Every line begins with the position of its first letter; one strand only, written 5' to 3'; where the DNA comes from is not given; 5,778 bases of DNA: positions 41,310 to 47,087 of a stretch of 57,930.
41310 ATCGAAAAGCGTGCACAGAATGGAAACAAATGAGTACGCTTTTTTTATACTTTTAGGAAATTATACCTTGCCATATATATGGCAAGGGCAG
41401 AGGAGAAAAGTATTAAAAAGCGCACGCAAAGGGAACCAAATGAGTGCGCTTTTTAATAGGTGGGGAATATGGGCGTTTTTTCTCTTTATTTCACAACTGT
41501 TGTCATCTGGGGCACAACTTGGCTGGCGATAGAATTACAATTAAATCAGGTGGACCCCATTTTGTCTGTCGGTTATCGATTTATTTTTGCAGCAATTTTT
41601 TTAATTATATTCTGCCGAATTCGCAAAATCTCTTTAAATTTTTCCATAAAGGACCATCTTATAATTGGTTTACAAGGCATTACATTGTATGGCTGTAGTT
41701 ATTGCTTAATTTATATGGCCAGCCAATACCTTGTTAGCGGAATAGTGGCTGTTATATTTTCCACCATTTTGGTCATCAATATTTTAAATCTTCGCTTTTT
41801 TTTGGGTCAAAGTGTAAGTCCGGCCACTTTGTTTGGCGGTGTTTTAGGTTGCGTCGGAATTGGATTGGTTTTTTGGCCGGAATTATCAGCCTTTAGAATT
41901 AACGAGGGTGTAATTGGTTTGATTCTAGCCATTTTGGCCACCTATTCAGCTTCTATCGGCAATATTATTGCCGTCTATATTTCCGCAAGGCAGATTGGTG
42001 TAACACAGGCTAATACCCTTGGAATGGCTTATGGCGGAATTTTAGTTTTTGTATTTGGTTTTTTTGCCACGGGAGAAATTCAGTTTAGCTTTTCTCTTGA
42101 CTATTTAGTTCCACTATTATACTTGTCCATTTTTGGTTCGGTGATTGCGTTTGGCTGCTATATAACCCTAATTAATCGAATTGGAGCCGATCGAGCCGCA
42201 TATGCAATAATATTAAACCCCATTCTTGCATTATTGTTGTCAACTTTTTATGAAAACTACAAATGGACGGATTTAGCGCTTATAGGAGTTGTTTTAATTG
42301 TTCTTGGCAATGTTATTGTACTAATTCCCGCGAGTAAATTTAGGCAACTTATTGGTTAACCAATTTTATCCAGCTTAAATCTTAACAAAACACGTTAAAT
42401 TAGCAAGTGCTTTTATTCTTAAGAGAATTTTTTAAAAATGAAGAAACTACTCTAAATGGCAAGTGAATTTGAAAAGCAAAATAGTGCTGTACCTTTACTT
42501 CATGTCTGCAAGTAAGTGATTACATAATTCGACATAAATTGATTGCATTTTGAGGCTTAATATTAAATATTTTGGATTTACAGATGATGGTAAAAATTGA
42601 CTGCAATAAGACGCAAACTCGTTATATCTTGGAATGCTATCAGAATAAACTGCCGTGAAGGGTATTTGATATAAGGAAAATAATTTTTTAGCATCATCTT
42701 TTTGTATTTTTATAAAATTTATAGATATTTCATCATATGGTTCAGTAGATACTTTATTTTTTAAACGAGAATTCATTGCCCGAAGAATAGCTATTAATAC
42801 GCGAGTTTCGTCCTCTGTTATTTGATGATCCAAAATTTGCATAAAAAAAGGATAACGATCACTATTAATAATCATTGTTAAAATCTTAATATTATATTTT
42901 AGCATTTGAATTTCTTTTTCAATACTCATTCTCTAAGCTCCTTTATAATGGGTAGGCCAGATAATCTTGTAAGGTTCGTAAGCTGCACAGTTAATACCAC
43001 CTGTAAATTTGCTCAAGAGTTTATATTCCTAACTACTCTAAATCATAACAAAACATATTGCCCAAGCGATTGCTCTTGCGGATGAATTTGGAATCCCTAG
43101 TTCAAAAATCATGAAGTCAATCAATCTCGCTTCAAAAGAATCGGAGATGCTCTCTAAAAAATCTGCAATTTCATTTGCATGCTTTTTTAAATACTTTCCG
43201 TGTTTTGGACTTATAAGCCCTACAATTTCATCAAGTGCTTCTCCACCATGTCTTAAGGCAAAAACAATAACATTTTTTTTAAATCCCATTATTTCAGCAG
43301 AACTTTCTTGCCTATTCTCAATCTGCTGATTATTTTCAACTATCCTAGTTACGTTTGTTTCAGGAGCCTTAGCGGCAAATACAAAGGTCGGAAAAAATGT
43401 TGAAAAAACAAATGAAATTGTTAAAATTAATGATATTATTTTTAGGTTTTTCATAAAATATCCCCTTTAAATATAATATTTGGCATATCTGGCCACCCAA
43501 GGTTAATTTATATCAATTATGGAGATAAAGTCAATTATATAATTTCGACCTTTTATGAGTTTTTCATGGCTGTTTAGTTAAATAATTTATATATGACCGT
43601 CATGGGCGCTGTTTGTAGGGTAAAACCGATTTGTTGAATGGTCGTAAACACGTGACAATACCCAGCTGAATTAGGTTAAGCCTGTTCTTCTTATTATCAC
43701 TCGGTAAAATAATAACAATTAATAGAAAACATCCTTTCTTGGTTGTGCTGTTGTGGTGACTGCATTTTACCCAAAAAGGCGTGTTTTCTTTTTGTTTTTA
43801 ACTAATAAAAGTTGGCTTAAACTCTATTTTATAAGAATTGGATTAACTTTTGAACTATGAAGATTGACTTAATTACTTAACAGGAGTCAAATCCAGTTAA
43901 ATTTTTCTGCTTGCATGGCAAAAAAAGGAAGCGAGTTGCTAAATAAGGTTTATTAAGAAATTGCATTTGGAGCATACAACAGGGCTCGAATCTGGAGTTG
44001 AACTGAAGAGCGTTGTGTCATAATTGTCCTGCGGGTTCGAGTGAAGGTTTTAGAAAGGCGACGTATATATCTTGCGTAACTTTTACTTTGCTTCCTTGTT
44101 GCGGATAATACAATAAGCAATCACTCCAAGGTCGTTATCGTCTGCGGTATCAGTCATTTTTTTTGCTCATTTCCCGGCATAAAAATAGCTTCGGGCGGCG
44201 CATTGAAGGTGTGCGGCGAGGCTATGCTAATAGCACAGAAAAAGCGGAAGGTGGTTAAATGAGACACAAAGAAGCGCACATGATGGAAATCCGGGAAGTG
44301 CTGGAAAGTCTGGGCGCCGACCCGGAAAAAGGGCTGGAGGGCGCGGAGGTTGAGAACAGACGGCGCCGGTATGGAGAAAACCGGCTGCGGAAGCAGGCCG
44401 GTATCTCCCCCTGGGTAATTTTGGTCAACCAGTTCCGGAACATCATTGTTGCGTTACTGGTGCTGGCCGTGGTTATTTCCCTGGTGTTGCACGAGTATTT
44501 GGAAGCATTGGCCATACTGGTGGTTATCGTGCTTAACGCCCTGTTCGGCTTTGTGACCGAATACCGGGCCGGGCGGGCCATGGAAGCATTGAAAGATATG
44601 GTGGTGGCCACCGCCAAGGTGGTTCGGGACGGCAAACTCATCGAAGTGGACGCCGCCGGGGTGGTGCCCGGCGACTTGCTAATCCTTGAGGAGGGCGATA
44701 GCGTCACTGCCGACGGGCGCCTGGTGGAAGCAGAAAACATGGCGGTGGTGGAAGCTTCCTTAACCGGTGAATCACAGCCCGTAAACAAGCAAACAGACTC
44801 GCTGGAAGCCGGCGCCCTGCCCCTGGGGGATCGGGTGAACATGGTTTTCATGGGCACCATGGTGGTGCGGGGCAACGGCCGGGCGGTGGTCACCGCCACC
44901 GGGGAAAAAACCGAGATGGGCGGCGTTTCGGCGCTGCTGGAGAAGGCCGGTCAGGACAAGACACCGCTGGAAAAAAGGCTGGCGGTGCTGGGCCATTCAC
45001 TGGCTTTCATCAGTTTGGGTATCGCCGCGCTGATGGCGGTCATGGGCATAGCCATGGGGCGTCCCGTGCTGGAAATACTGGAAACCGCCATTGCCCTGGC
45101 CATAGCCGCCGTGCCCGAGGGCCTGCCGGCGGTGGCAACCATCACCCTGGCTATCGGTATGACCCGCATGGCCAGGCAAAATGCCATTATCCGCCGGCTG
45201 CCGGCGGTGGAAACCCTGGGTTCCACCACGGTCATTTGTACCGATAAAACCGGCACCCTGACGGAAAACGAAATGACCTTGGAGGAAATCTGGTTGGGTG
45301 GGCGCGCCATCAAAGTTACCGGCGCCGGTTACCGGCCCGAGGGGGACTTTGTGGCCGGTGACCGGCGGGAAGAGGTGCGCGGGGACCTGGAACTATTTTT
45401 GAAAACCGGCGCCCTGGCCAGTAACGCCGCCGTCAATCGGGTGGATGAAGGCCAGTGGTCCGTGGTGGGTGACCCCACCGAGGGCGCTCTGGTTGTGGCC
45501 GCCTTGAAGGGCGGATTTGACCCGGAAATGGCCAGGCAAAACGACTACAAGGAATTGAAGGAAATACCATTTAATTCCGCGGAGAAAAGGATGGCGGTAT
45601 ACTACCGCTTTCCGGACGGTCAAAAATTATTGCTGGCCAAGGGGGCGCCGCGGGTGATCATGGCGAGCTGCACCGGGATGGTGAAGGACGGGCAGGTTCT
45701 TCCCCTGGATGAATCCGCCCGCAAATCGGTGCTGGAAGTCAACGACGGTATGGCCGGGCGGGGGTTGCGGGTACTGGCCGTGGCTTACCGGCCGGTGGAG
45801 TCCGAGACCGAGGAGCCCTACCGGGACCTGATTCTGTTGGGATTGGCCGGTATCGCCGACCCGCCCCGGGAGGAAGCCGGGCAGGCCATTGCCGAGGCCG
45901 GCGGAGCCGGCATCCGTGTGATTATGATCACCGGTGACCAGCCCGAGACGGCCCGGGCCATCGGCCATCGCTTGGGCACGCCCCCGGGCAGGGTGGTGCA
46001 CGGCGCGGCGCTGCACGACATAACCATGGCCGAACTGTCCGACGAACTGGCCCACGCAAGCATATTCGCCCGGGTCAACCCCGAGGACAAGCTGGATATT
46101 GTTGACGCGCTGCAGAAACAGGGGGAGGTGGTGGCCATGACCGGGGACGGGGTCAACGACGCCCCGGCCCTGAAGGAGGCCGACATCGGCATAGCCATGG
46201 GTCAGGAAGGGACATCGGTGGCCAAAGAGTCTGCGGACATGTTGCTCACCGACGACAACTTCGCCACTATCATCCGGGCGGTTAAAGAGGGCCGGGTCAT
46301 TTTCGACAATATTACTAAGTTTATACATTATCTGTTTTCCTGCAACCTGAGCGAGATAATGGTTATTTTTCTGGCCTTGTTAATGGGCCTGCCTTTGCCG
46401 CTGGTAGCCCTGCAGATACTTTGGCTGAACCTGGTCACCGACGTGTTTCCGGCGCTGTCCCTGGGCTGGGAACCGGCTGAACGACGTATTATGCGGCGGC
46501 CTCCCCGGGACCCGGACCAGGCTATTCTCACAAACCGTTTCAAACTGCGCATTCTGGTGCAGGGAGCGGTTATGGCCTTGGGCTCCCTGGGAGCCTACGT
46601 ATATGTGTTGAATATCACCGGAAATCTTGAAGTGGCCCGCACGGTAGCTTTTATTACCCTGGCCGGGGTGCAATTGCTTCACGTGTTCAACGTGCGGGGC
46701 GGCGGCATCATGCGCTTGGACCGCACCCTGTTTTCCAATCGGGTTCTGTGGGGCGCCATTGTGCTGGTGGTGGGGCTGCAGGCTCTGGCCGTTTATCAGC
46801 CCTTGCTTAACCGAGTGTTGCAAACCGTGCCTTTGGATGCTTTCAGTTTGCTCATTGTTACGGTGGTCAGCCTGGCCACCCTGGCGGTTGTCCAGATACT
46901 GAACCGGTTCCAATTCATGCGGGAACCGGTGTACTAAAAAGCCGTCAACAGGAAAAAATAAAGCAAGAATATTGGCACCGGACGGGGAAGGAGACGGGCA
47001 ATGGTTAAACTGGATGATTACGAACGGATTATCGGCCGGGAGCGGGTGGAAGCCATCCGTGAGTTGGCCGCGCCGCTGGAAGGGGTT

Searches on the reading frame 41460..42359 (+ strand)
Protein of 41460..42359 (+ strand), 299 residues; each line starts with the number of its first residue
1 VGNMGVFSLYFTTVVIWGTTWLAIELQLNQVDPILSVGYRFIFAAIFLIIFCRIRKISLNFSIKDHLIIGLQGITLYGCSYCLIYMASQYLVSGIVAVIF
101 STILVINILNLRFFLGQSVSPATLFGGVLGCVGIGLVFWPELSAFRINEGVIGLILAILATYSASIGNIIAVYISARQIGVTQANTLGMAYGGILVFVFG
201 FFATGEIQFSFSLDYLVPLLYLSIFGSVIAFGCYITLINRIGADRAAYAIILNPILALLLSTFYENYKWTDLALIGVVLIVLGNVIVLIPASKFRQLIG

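Call 17: search_protein_families(library=pfam, proteins=[window:41460-42359:+])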
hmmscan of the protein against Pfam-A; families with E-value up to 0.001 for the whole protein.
window:41460-42359:+ (299 aa): 1 family
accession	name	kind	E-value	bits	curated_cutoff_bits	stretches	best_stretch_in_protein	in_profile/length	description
PF00892.27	EamA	-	9.5e-31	107.3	28.2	2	9-138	6-134/135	EamA-like transporter family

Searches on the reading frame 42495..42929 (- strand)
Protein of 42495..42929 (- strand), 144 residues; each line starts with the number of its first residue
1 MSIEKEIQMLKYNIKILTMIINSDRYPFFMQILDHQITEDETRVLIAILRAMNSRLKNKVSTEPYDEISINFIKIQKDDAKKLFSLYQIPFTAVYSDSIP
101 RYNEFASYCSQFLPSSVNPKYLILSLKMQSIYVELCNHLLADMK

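Call 21: search_protein_families(library=pfam, proteins=[window:42495-42929:-], max_evalue=0.00001)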
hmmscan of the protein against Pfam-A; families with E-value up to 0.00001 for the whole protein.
window:42495-42929:- (144 aa): 1 family
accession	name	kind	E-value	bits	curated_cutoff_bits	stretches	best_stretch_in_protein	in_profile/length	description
PF08963.15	DUF1878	-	7.6e-07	30.1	23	0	2-59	3-60/110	Protein of unknown function (DUF1878)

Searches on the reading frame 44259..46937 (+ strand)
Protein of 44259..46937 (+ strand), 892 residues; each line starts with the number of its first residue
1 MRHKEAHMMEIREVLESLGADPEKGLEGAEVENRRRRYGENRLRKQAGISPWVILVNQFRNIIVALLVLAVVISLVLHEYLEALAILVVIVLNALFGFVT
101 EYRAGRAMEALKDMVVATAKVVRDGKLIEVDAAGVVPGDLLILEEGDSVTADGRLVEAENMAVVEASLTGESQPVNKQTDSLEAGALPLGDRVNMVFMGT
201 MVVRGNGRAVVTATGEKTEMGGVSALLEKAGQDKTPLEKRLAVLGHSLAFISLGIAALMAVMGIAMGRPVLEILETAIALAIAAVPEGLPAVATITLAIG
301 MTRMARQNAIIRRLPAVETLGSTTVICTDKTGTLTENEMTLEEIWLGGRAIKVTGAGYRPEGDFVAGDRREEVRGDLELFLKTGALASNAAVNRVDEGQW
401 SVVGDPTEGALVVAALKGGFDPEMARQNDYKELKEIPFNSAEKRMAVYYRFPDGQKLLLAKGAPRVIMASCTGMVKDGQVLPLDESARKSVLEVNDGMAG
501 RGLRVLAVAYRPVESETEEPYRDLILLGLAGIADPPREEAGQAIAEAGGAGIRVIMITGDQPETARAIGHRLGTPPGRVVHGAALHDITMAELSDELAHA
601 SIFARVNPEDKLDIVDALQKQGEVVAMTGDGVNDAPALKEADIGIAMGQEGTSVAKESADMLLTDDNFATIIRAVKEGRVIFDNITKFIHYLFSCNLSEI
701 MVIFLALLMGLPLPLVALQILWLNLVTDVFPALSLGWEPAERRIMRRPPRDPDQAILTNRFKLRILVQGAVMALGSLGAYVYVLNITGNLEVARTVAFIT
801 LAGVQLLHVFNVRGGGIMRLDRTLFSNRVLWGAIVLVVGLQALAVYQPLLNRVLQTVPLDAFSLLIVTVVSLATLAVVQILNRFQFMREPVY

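Call 21: search_protein_families(library=pfam, proteins=[window:44259-46937:+], max_evalue=0.00001)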
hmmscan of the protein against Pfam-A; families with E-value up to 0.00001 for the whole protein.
window:44259-46937:+ (892 aa): 5 families
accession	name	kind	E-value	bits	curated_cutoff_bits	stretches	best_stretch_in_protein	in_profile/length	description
PF00122.25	E1-E2_ATPase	-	1.2e-50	172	28.1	1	115-307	3-181/181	E1-E2 ATPase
PF00689.26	Cation_ATPase_C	-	3.3e-49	167.5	27.3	1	712-883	1-174/175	Cation transporting ATPase, C-terminus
PF13246.12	Cation_ATPase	-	2e-19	69.8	21.7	1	386-473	2-90/91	Cation transport ATPase (P-type)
PF00702.32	Hydrolase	-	4.2e-19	70.1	26.4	1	325-642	3-191/191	haloacid dehalogenase-like hydrolase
PF00690.31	Cation_ATPase_N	-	5e-18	65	20.4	1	7-74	2-69/69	Cation transporter/ATPase, N-terminus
